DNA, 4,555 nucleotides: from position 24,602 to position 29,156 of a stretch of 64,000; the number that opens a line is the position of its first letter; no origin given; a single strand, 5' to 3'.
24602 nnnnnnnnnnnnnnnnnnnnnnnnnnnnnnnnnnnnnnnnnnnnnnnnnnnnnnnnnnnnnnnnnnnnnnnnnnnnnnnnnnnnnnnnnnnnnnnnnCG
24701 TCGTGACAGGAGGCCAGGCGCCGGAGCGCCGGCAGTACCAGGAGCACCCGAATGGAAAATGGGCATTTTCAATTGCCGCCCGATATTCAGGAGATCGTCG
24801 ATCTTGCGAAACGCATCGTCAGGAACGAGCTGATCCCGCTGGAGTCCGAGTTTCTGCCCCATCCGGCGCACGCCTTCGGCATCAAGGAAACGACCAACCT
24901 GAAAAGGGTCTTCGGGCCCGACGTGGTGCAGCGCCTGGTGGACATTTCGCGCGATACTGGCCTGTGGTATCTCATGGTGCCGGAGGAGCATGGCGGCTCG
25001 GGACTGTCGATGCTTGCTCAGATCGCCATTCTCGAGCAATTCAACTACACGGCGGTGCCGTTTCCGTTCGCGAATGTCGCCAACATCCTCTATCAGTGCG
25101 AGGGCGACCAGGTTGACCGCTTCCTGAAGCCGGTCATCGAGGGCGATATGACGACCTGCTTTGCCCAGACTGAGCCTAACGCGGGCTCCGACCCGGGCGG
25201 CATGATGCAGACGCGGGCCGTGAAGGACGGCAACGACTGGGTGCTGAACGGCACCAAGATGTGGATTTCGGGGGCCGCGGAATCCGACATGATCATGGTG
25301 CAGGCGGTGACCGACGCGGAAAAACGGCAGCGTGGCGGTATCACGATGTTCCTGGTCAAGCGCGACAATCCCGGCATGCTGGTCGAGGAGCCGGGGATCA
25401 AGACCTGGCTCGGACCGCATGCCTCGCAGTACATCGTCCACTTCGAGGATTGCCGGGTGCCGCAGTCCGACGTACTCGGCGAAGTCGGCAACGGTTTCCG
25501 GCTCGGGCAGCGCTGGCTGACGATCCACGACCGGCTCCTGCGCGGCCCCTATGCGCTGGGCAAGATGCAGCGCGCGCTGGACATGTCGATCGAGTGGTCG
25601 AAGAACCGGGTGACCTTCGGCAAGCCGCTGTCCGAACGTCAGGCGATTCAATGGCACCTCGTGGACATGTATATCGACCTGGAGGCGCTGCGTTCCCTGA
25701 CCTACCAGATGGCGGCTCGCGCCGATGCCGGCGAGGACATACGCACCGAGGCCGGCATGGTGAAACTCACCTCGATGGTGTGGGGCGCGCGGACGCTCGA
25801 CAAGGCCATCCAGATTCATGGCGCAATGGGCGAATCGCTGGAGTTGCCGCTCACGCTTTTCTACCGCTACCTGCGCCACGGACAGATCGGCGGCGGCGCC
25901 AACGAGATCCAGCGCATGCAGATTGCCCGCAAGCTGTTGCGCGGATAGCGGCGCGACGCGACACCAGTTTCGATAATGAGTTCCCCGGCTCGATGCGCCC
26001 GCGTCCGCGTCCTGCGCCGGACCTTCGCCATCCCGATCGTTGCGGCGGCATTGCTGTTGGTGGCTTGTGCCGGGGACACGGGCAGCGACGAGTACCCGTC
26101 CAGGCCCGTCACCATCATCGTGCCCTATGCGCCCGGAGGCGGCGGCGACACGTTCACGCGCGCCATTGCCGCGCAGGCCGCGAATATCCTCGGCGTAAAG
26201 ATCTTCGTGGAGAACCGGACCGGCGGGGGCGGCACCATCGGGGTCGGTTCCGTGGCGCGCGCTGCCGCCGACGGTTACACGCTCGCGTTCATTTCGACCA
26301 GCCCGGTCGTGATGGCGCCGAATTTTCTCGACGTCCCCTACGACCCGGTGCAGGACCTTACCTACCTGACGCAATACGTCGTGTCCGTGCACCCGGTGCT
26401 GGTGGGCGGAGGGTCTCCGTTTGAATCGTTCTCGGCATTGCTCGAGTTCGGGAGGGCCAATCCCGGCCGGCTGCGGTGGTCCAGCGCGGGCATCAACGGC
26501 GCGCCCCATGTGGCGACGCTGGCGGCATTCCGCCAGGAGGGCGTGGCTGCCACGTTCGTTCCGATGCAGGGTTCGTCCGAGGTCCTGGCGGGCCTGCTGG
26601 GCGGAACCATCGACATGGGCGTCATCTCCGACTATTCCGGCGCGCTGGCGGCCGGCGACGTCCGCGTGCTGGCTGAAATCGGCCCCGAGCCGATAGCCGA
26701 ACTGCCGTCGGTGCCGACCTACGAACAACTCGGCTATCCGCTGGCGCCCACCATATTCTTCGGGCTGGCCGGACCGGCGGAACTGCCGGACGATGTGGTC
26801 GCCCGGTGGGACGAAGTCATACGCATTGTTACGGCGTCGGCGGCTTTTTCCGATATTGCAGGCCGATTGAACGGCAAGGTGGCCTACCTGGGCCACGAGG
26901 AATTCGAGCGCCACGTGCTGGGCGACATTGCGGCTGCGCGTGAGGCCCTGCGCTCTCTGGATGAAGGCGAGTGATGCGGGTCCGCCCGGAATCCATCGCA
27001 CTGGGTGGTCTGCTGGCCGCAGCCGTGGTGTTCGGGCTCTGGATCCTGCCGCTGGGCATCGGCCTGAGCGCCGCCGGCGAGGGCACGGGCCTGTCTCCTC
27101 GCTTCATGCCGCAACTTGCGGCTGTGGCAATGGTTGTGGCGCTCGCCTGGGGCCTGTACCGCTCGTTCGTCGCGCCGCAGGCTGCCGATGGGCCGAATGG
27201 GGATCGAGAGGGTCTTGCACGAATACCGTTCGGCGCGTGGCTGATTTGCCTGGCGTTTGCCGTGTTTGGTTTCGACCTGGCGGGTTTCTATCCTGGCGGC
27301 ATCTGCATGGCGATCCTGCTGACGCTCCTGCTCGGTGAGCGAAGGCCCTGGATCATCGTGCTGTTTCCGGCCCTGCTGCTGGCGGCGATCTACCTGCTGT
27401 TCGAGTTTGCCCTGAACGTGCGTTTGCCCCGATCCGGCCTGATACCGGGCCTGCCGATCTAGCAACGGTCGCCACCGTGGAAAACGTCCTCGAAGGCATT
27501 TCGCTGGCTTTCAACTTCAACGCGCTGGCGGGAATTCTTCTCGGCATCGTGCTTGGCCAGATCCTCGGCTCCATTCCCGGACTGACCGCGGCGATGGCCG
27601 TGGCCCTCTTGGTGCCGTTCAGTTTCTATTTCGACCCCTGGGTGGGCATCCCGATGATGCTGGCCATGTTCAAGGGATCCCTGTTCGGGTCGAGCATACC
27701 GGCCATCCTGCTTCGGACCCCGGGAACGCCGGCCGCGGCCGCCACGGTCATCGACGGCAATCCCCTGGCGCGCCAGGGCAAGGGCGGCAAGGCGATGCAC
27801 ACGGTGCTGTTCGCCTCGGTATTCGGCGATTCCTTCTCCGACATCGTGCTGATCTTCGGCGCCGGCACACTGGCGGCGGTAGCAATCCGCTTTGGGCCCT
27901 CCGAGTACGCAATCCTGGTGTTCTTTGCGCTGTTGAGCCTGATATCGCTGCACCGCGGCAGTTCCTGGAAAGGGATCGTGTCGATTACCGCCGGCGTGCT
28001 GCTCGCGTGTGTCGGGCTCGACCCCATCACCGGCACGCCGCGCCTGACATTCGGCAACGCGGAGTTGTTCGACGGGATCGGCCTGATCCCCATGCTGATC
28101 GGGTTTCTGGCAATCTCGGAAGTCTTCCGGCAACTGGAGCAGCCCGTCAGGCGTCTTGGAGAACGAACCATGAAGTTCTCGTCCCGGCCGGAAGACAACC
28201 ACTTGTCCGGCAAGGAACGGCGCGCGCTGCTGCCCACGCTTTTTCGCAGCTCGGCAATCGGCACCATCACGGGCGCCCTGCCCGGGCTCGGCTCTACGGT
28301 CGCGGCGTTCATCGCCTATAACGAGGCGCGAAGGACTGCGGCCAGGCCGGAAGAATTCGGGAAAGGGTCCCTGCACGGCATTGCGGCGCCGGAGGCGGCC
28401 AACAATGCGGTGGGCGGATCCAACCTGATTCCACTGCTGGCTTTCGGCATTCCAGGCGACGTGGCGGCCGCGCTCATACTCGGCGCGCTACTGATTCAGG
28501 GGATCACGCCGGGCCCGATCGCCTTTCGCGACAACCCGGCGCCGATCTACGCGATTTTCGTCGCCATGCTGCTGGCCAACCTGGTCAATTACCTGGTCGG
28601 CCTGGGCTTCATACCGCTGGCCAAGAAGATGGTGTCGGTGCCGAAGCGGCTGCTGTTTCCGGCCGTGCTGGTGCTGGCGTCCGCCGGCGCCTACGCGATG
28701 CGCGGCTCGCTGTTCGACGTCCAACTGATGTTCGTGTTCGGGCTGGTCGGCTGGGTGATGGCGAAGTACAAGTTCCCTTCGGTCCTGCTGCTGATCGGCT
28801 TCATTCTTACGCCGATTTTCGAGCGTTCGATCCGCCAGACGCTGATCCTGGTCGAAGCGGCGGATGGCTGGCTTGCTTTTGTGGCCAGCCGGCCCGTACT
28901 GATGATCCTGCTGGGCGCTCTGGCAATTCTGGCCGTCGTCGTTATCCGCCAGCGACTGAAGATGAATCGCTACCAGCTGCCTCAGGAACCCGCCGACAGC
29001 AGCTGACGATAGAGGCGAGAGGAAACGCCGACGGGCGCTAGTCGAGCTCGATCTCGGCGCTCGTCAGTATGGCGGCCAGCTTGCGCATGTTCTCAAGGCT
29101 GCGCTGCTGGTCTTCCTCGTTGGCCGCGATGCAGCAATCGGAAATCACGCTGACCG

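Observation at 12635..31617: Three paralogs of an unusual secreted Ig-like + CXXCH + Vgb-like beta-propeller protein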

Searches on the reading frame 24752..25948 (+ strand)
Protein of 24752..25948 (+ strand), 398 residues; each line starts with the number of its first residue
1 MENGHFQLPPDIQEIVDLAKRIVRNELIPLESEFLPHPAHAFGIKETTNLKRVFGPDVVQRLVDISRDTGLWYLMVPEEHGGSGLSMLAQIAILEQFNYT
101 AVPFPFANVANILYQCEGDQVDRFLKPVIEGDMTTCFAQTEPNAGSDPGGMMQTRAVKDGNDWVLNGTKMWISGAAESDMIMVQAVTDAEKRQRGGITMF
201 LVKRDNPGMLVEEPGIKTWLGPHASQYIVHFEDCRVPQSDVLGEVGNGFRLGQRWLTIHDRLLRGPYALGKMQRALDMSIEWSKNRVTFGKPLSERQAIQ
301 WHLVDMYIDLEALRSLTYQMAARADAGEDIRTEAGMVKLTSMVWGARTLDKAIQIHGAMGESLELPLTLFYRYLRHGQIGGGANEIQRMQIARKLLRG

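Call 12: search_protein_families(library=pfam, proteins=[window:24752-25948:+], max_evalue=0.001)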
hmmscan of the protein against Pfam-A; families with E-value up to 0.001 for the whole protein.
window:24752-25948:+ (398 aa): 4 families
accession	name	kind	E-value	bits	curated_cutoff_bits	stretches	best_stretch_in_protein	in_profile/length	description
PF00441.29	Acyl-CoA_dh_1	-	1.2e-36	126.5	22.4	1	248-396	3-150/150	Acyl-CoA dehydrogenase, C-terminal domain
PF02770.24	Acyl-CoA_dh_M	-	1.8e-22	79.8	33.3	1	136-216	1-80/97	Acyl-CoA dehydrogenase, middle domain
PF08028.16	Acyl-CoA_dh_2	-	1.5e-09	38.7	22.7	1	265-372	4-121/134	Acyl-CoA dehydrogenase, C-terminal domain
PF02771.21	Acyl-CoA_dh_N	-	5.3e-07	30.4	22.9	1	62-131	36-112/113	Acyl-CoA dehydrogenase, N-terminal domain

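Call 46: search_protein_families(library=ncbifam, proteins=[window:24752-25948:+], max_evalue=1e-10)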
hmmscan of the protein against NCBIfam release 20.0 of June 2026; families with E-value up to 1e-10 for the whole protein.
window:24752-25948:+ (398 aa): 17 families
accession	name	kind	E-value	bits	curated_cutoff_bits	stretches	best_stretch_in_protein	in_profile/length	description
NF042972.1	AcrlCoAredClosAcrC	equivalog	7.7e-62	209.1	640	1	51-396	34-377/378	acryloyl-CoA reductase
NF042439.1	SulpropCoADesulf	equivalog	1.4e-49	168.9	600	1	66-396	33-371/379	3-sulfinopropanoyl-CoA desulfinase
NF045652.1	ProlPCPDhRedW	equivalog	2.3e-49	168.2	650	1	64-395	38-373/376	L-prolyl-[peptidyl-carrier protein] dehydrogenase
NF008997.0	PRK12341.1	equivalog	2.1e-48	165.3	537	1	60-396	40-377/382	acyl-CoA dehydrogenase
NF053553.1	prodigi_MBC_PigA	equivalog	2.6e-44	151.9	500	1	67-395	46-379/381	prodigiosin MBC biosynthesis dehydrogenase PigA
NF043006.1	CyhCrbnylCoADH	equivalog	1.2e-43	149.6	650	1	61-395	39-375/380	cyclohexane-1-carbonyl-CoA dehydrogenase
NF058590.1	AcCoDHFadEBacil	equivalog_domain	4e-41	141.2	600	1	63-397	59-412/586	acyl-CoA dehydrogenase FadE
NF045552.1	GlutCoADH_Des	equivalog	5.8e-41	141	470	1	68-393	48-377/387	glutaryl-CoA dehydrogenase Acd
NF002885.1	PRK03354.1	equivalog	1.8e-39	135.8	540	1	60-397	40-375/378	crotonobetainyl-CoA dehydrogenase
TIGR03207.1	cyc_hxne_CoA_dh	equivalog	9.6e-37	126.6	575.35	1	74-394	49-370/372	cyclohexanecarboxyl-CoA dehydrogenase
NF052270.1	Staph_DH_FadE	equivalog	6.5e-32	110.7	600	1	112-395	117-393/400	acyl-CoA dehydrogenase FadE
TIGR03203.1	pimD_small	equivalog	5.7e-24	84.9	652.7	1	69-374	49-355/378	pimeloyl-CoA dehydrogenase small subunit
TIGR03204.1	pimC_large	equivalog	3.4e-20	72.3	623.85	1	75-327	58-306/395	pimeloyl-CoA dehydrogenase large subunit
NF037942.1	ac_ACP_DH_MbtN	equivalog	3.7e-16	58.8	700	1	125-387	101-357/376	mycobactin biosynthesis acyl-ACP dehydrogenase MbtN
NF050027.1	acylCoADhIpdE2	equivalog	1.2e-12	48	450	0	269-372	189-287/311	acyl-CoA dehydrogenase IpdE2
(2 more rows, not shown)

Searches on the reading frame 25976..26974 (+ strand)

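Call 12: search_protein_families(library=pfam, proteins=[window:25976-26974:+], max_evalue=0.001)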
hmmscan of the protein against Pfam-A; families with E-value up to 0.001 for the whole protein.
window:25976-26974:+ (332 aa): 1 family
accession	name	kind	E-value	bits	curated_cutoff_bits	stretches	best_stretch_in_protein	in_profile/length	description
PF03401.19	TctC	-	1.1e-37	130.5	27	1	62-293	3-237/274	Tripartite tricarboxylate transporter family receptor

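Call 46: search_protein_families(library=ncbifam, proteins=[window:25976-26974:+], max_evalue=1e-10)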
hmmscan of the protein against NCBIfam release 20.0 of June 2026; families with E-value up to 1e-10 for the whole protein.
window:25976-26974:+ (332 aa): 0 families

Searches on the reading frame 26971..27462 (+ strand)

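Call 12: search_protein_families(library=pfam, proteins=[window:26971-27462:+], max_evalue=0.001)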
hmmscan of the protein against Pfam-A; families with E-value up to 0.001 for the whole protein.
window:26971-27462:+ (163 aa): 1 family
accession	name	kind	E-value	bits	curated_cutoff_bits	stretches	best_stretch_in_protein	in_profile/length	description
PF07331.16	TctB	-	1.2e-13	51.8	29.1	1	17-153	4-137/137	Tripartite tricarboxylate transporter TctB family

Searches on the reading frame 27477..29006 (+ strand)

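Call 12: search_protein_families(library=pfam, proteins=[window:27477-29006:+], max_evalue=0.001)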
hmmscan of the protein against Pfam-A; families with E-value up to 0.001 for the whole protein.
window:27477-29006:+ (509 aa): 1 family
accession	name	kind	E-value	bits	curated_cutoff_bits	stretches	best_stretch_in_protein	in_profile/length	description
PF01970.21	TctA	-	1.5e-139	465.7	28.9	1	18-439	2-422/423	Tripartite tricarboxylate transporter TctA family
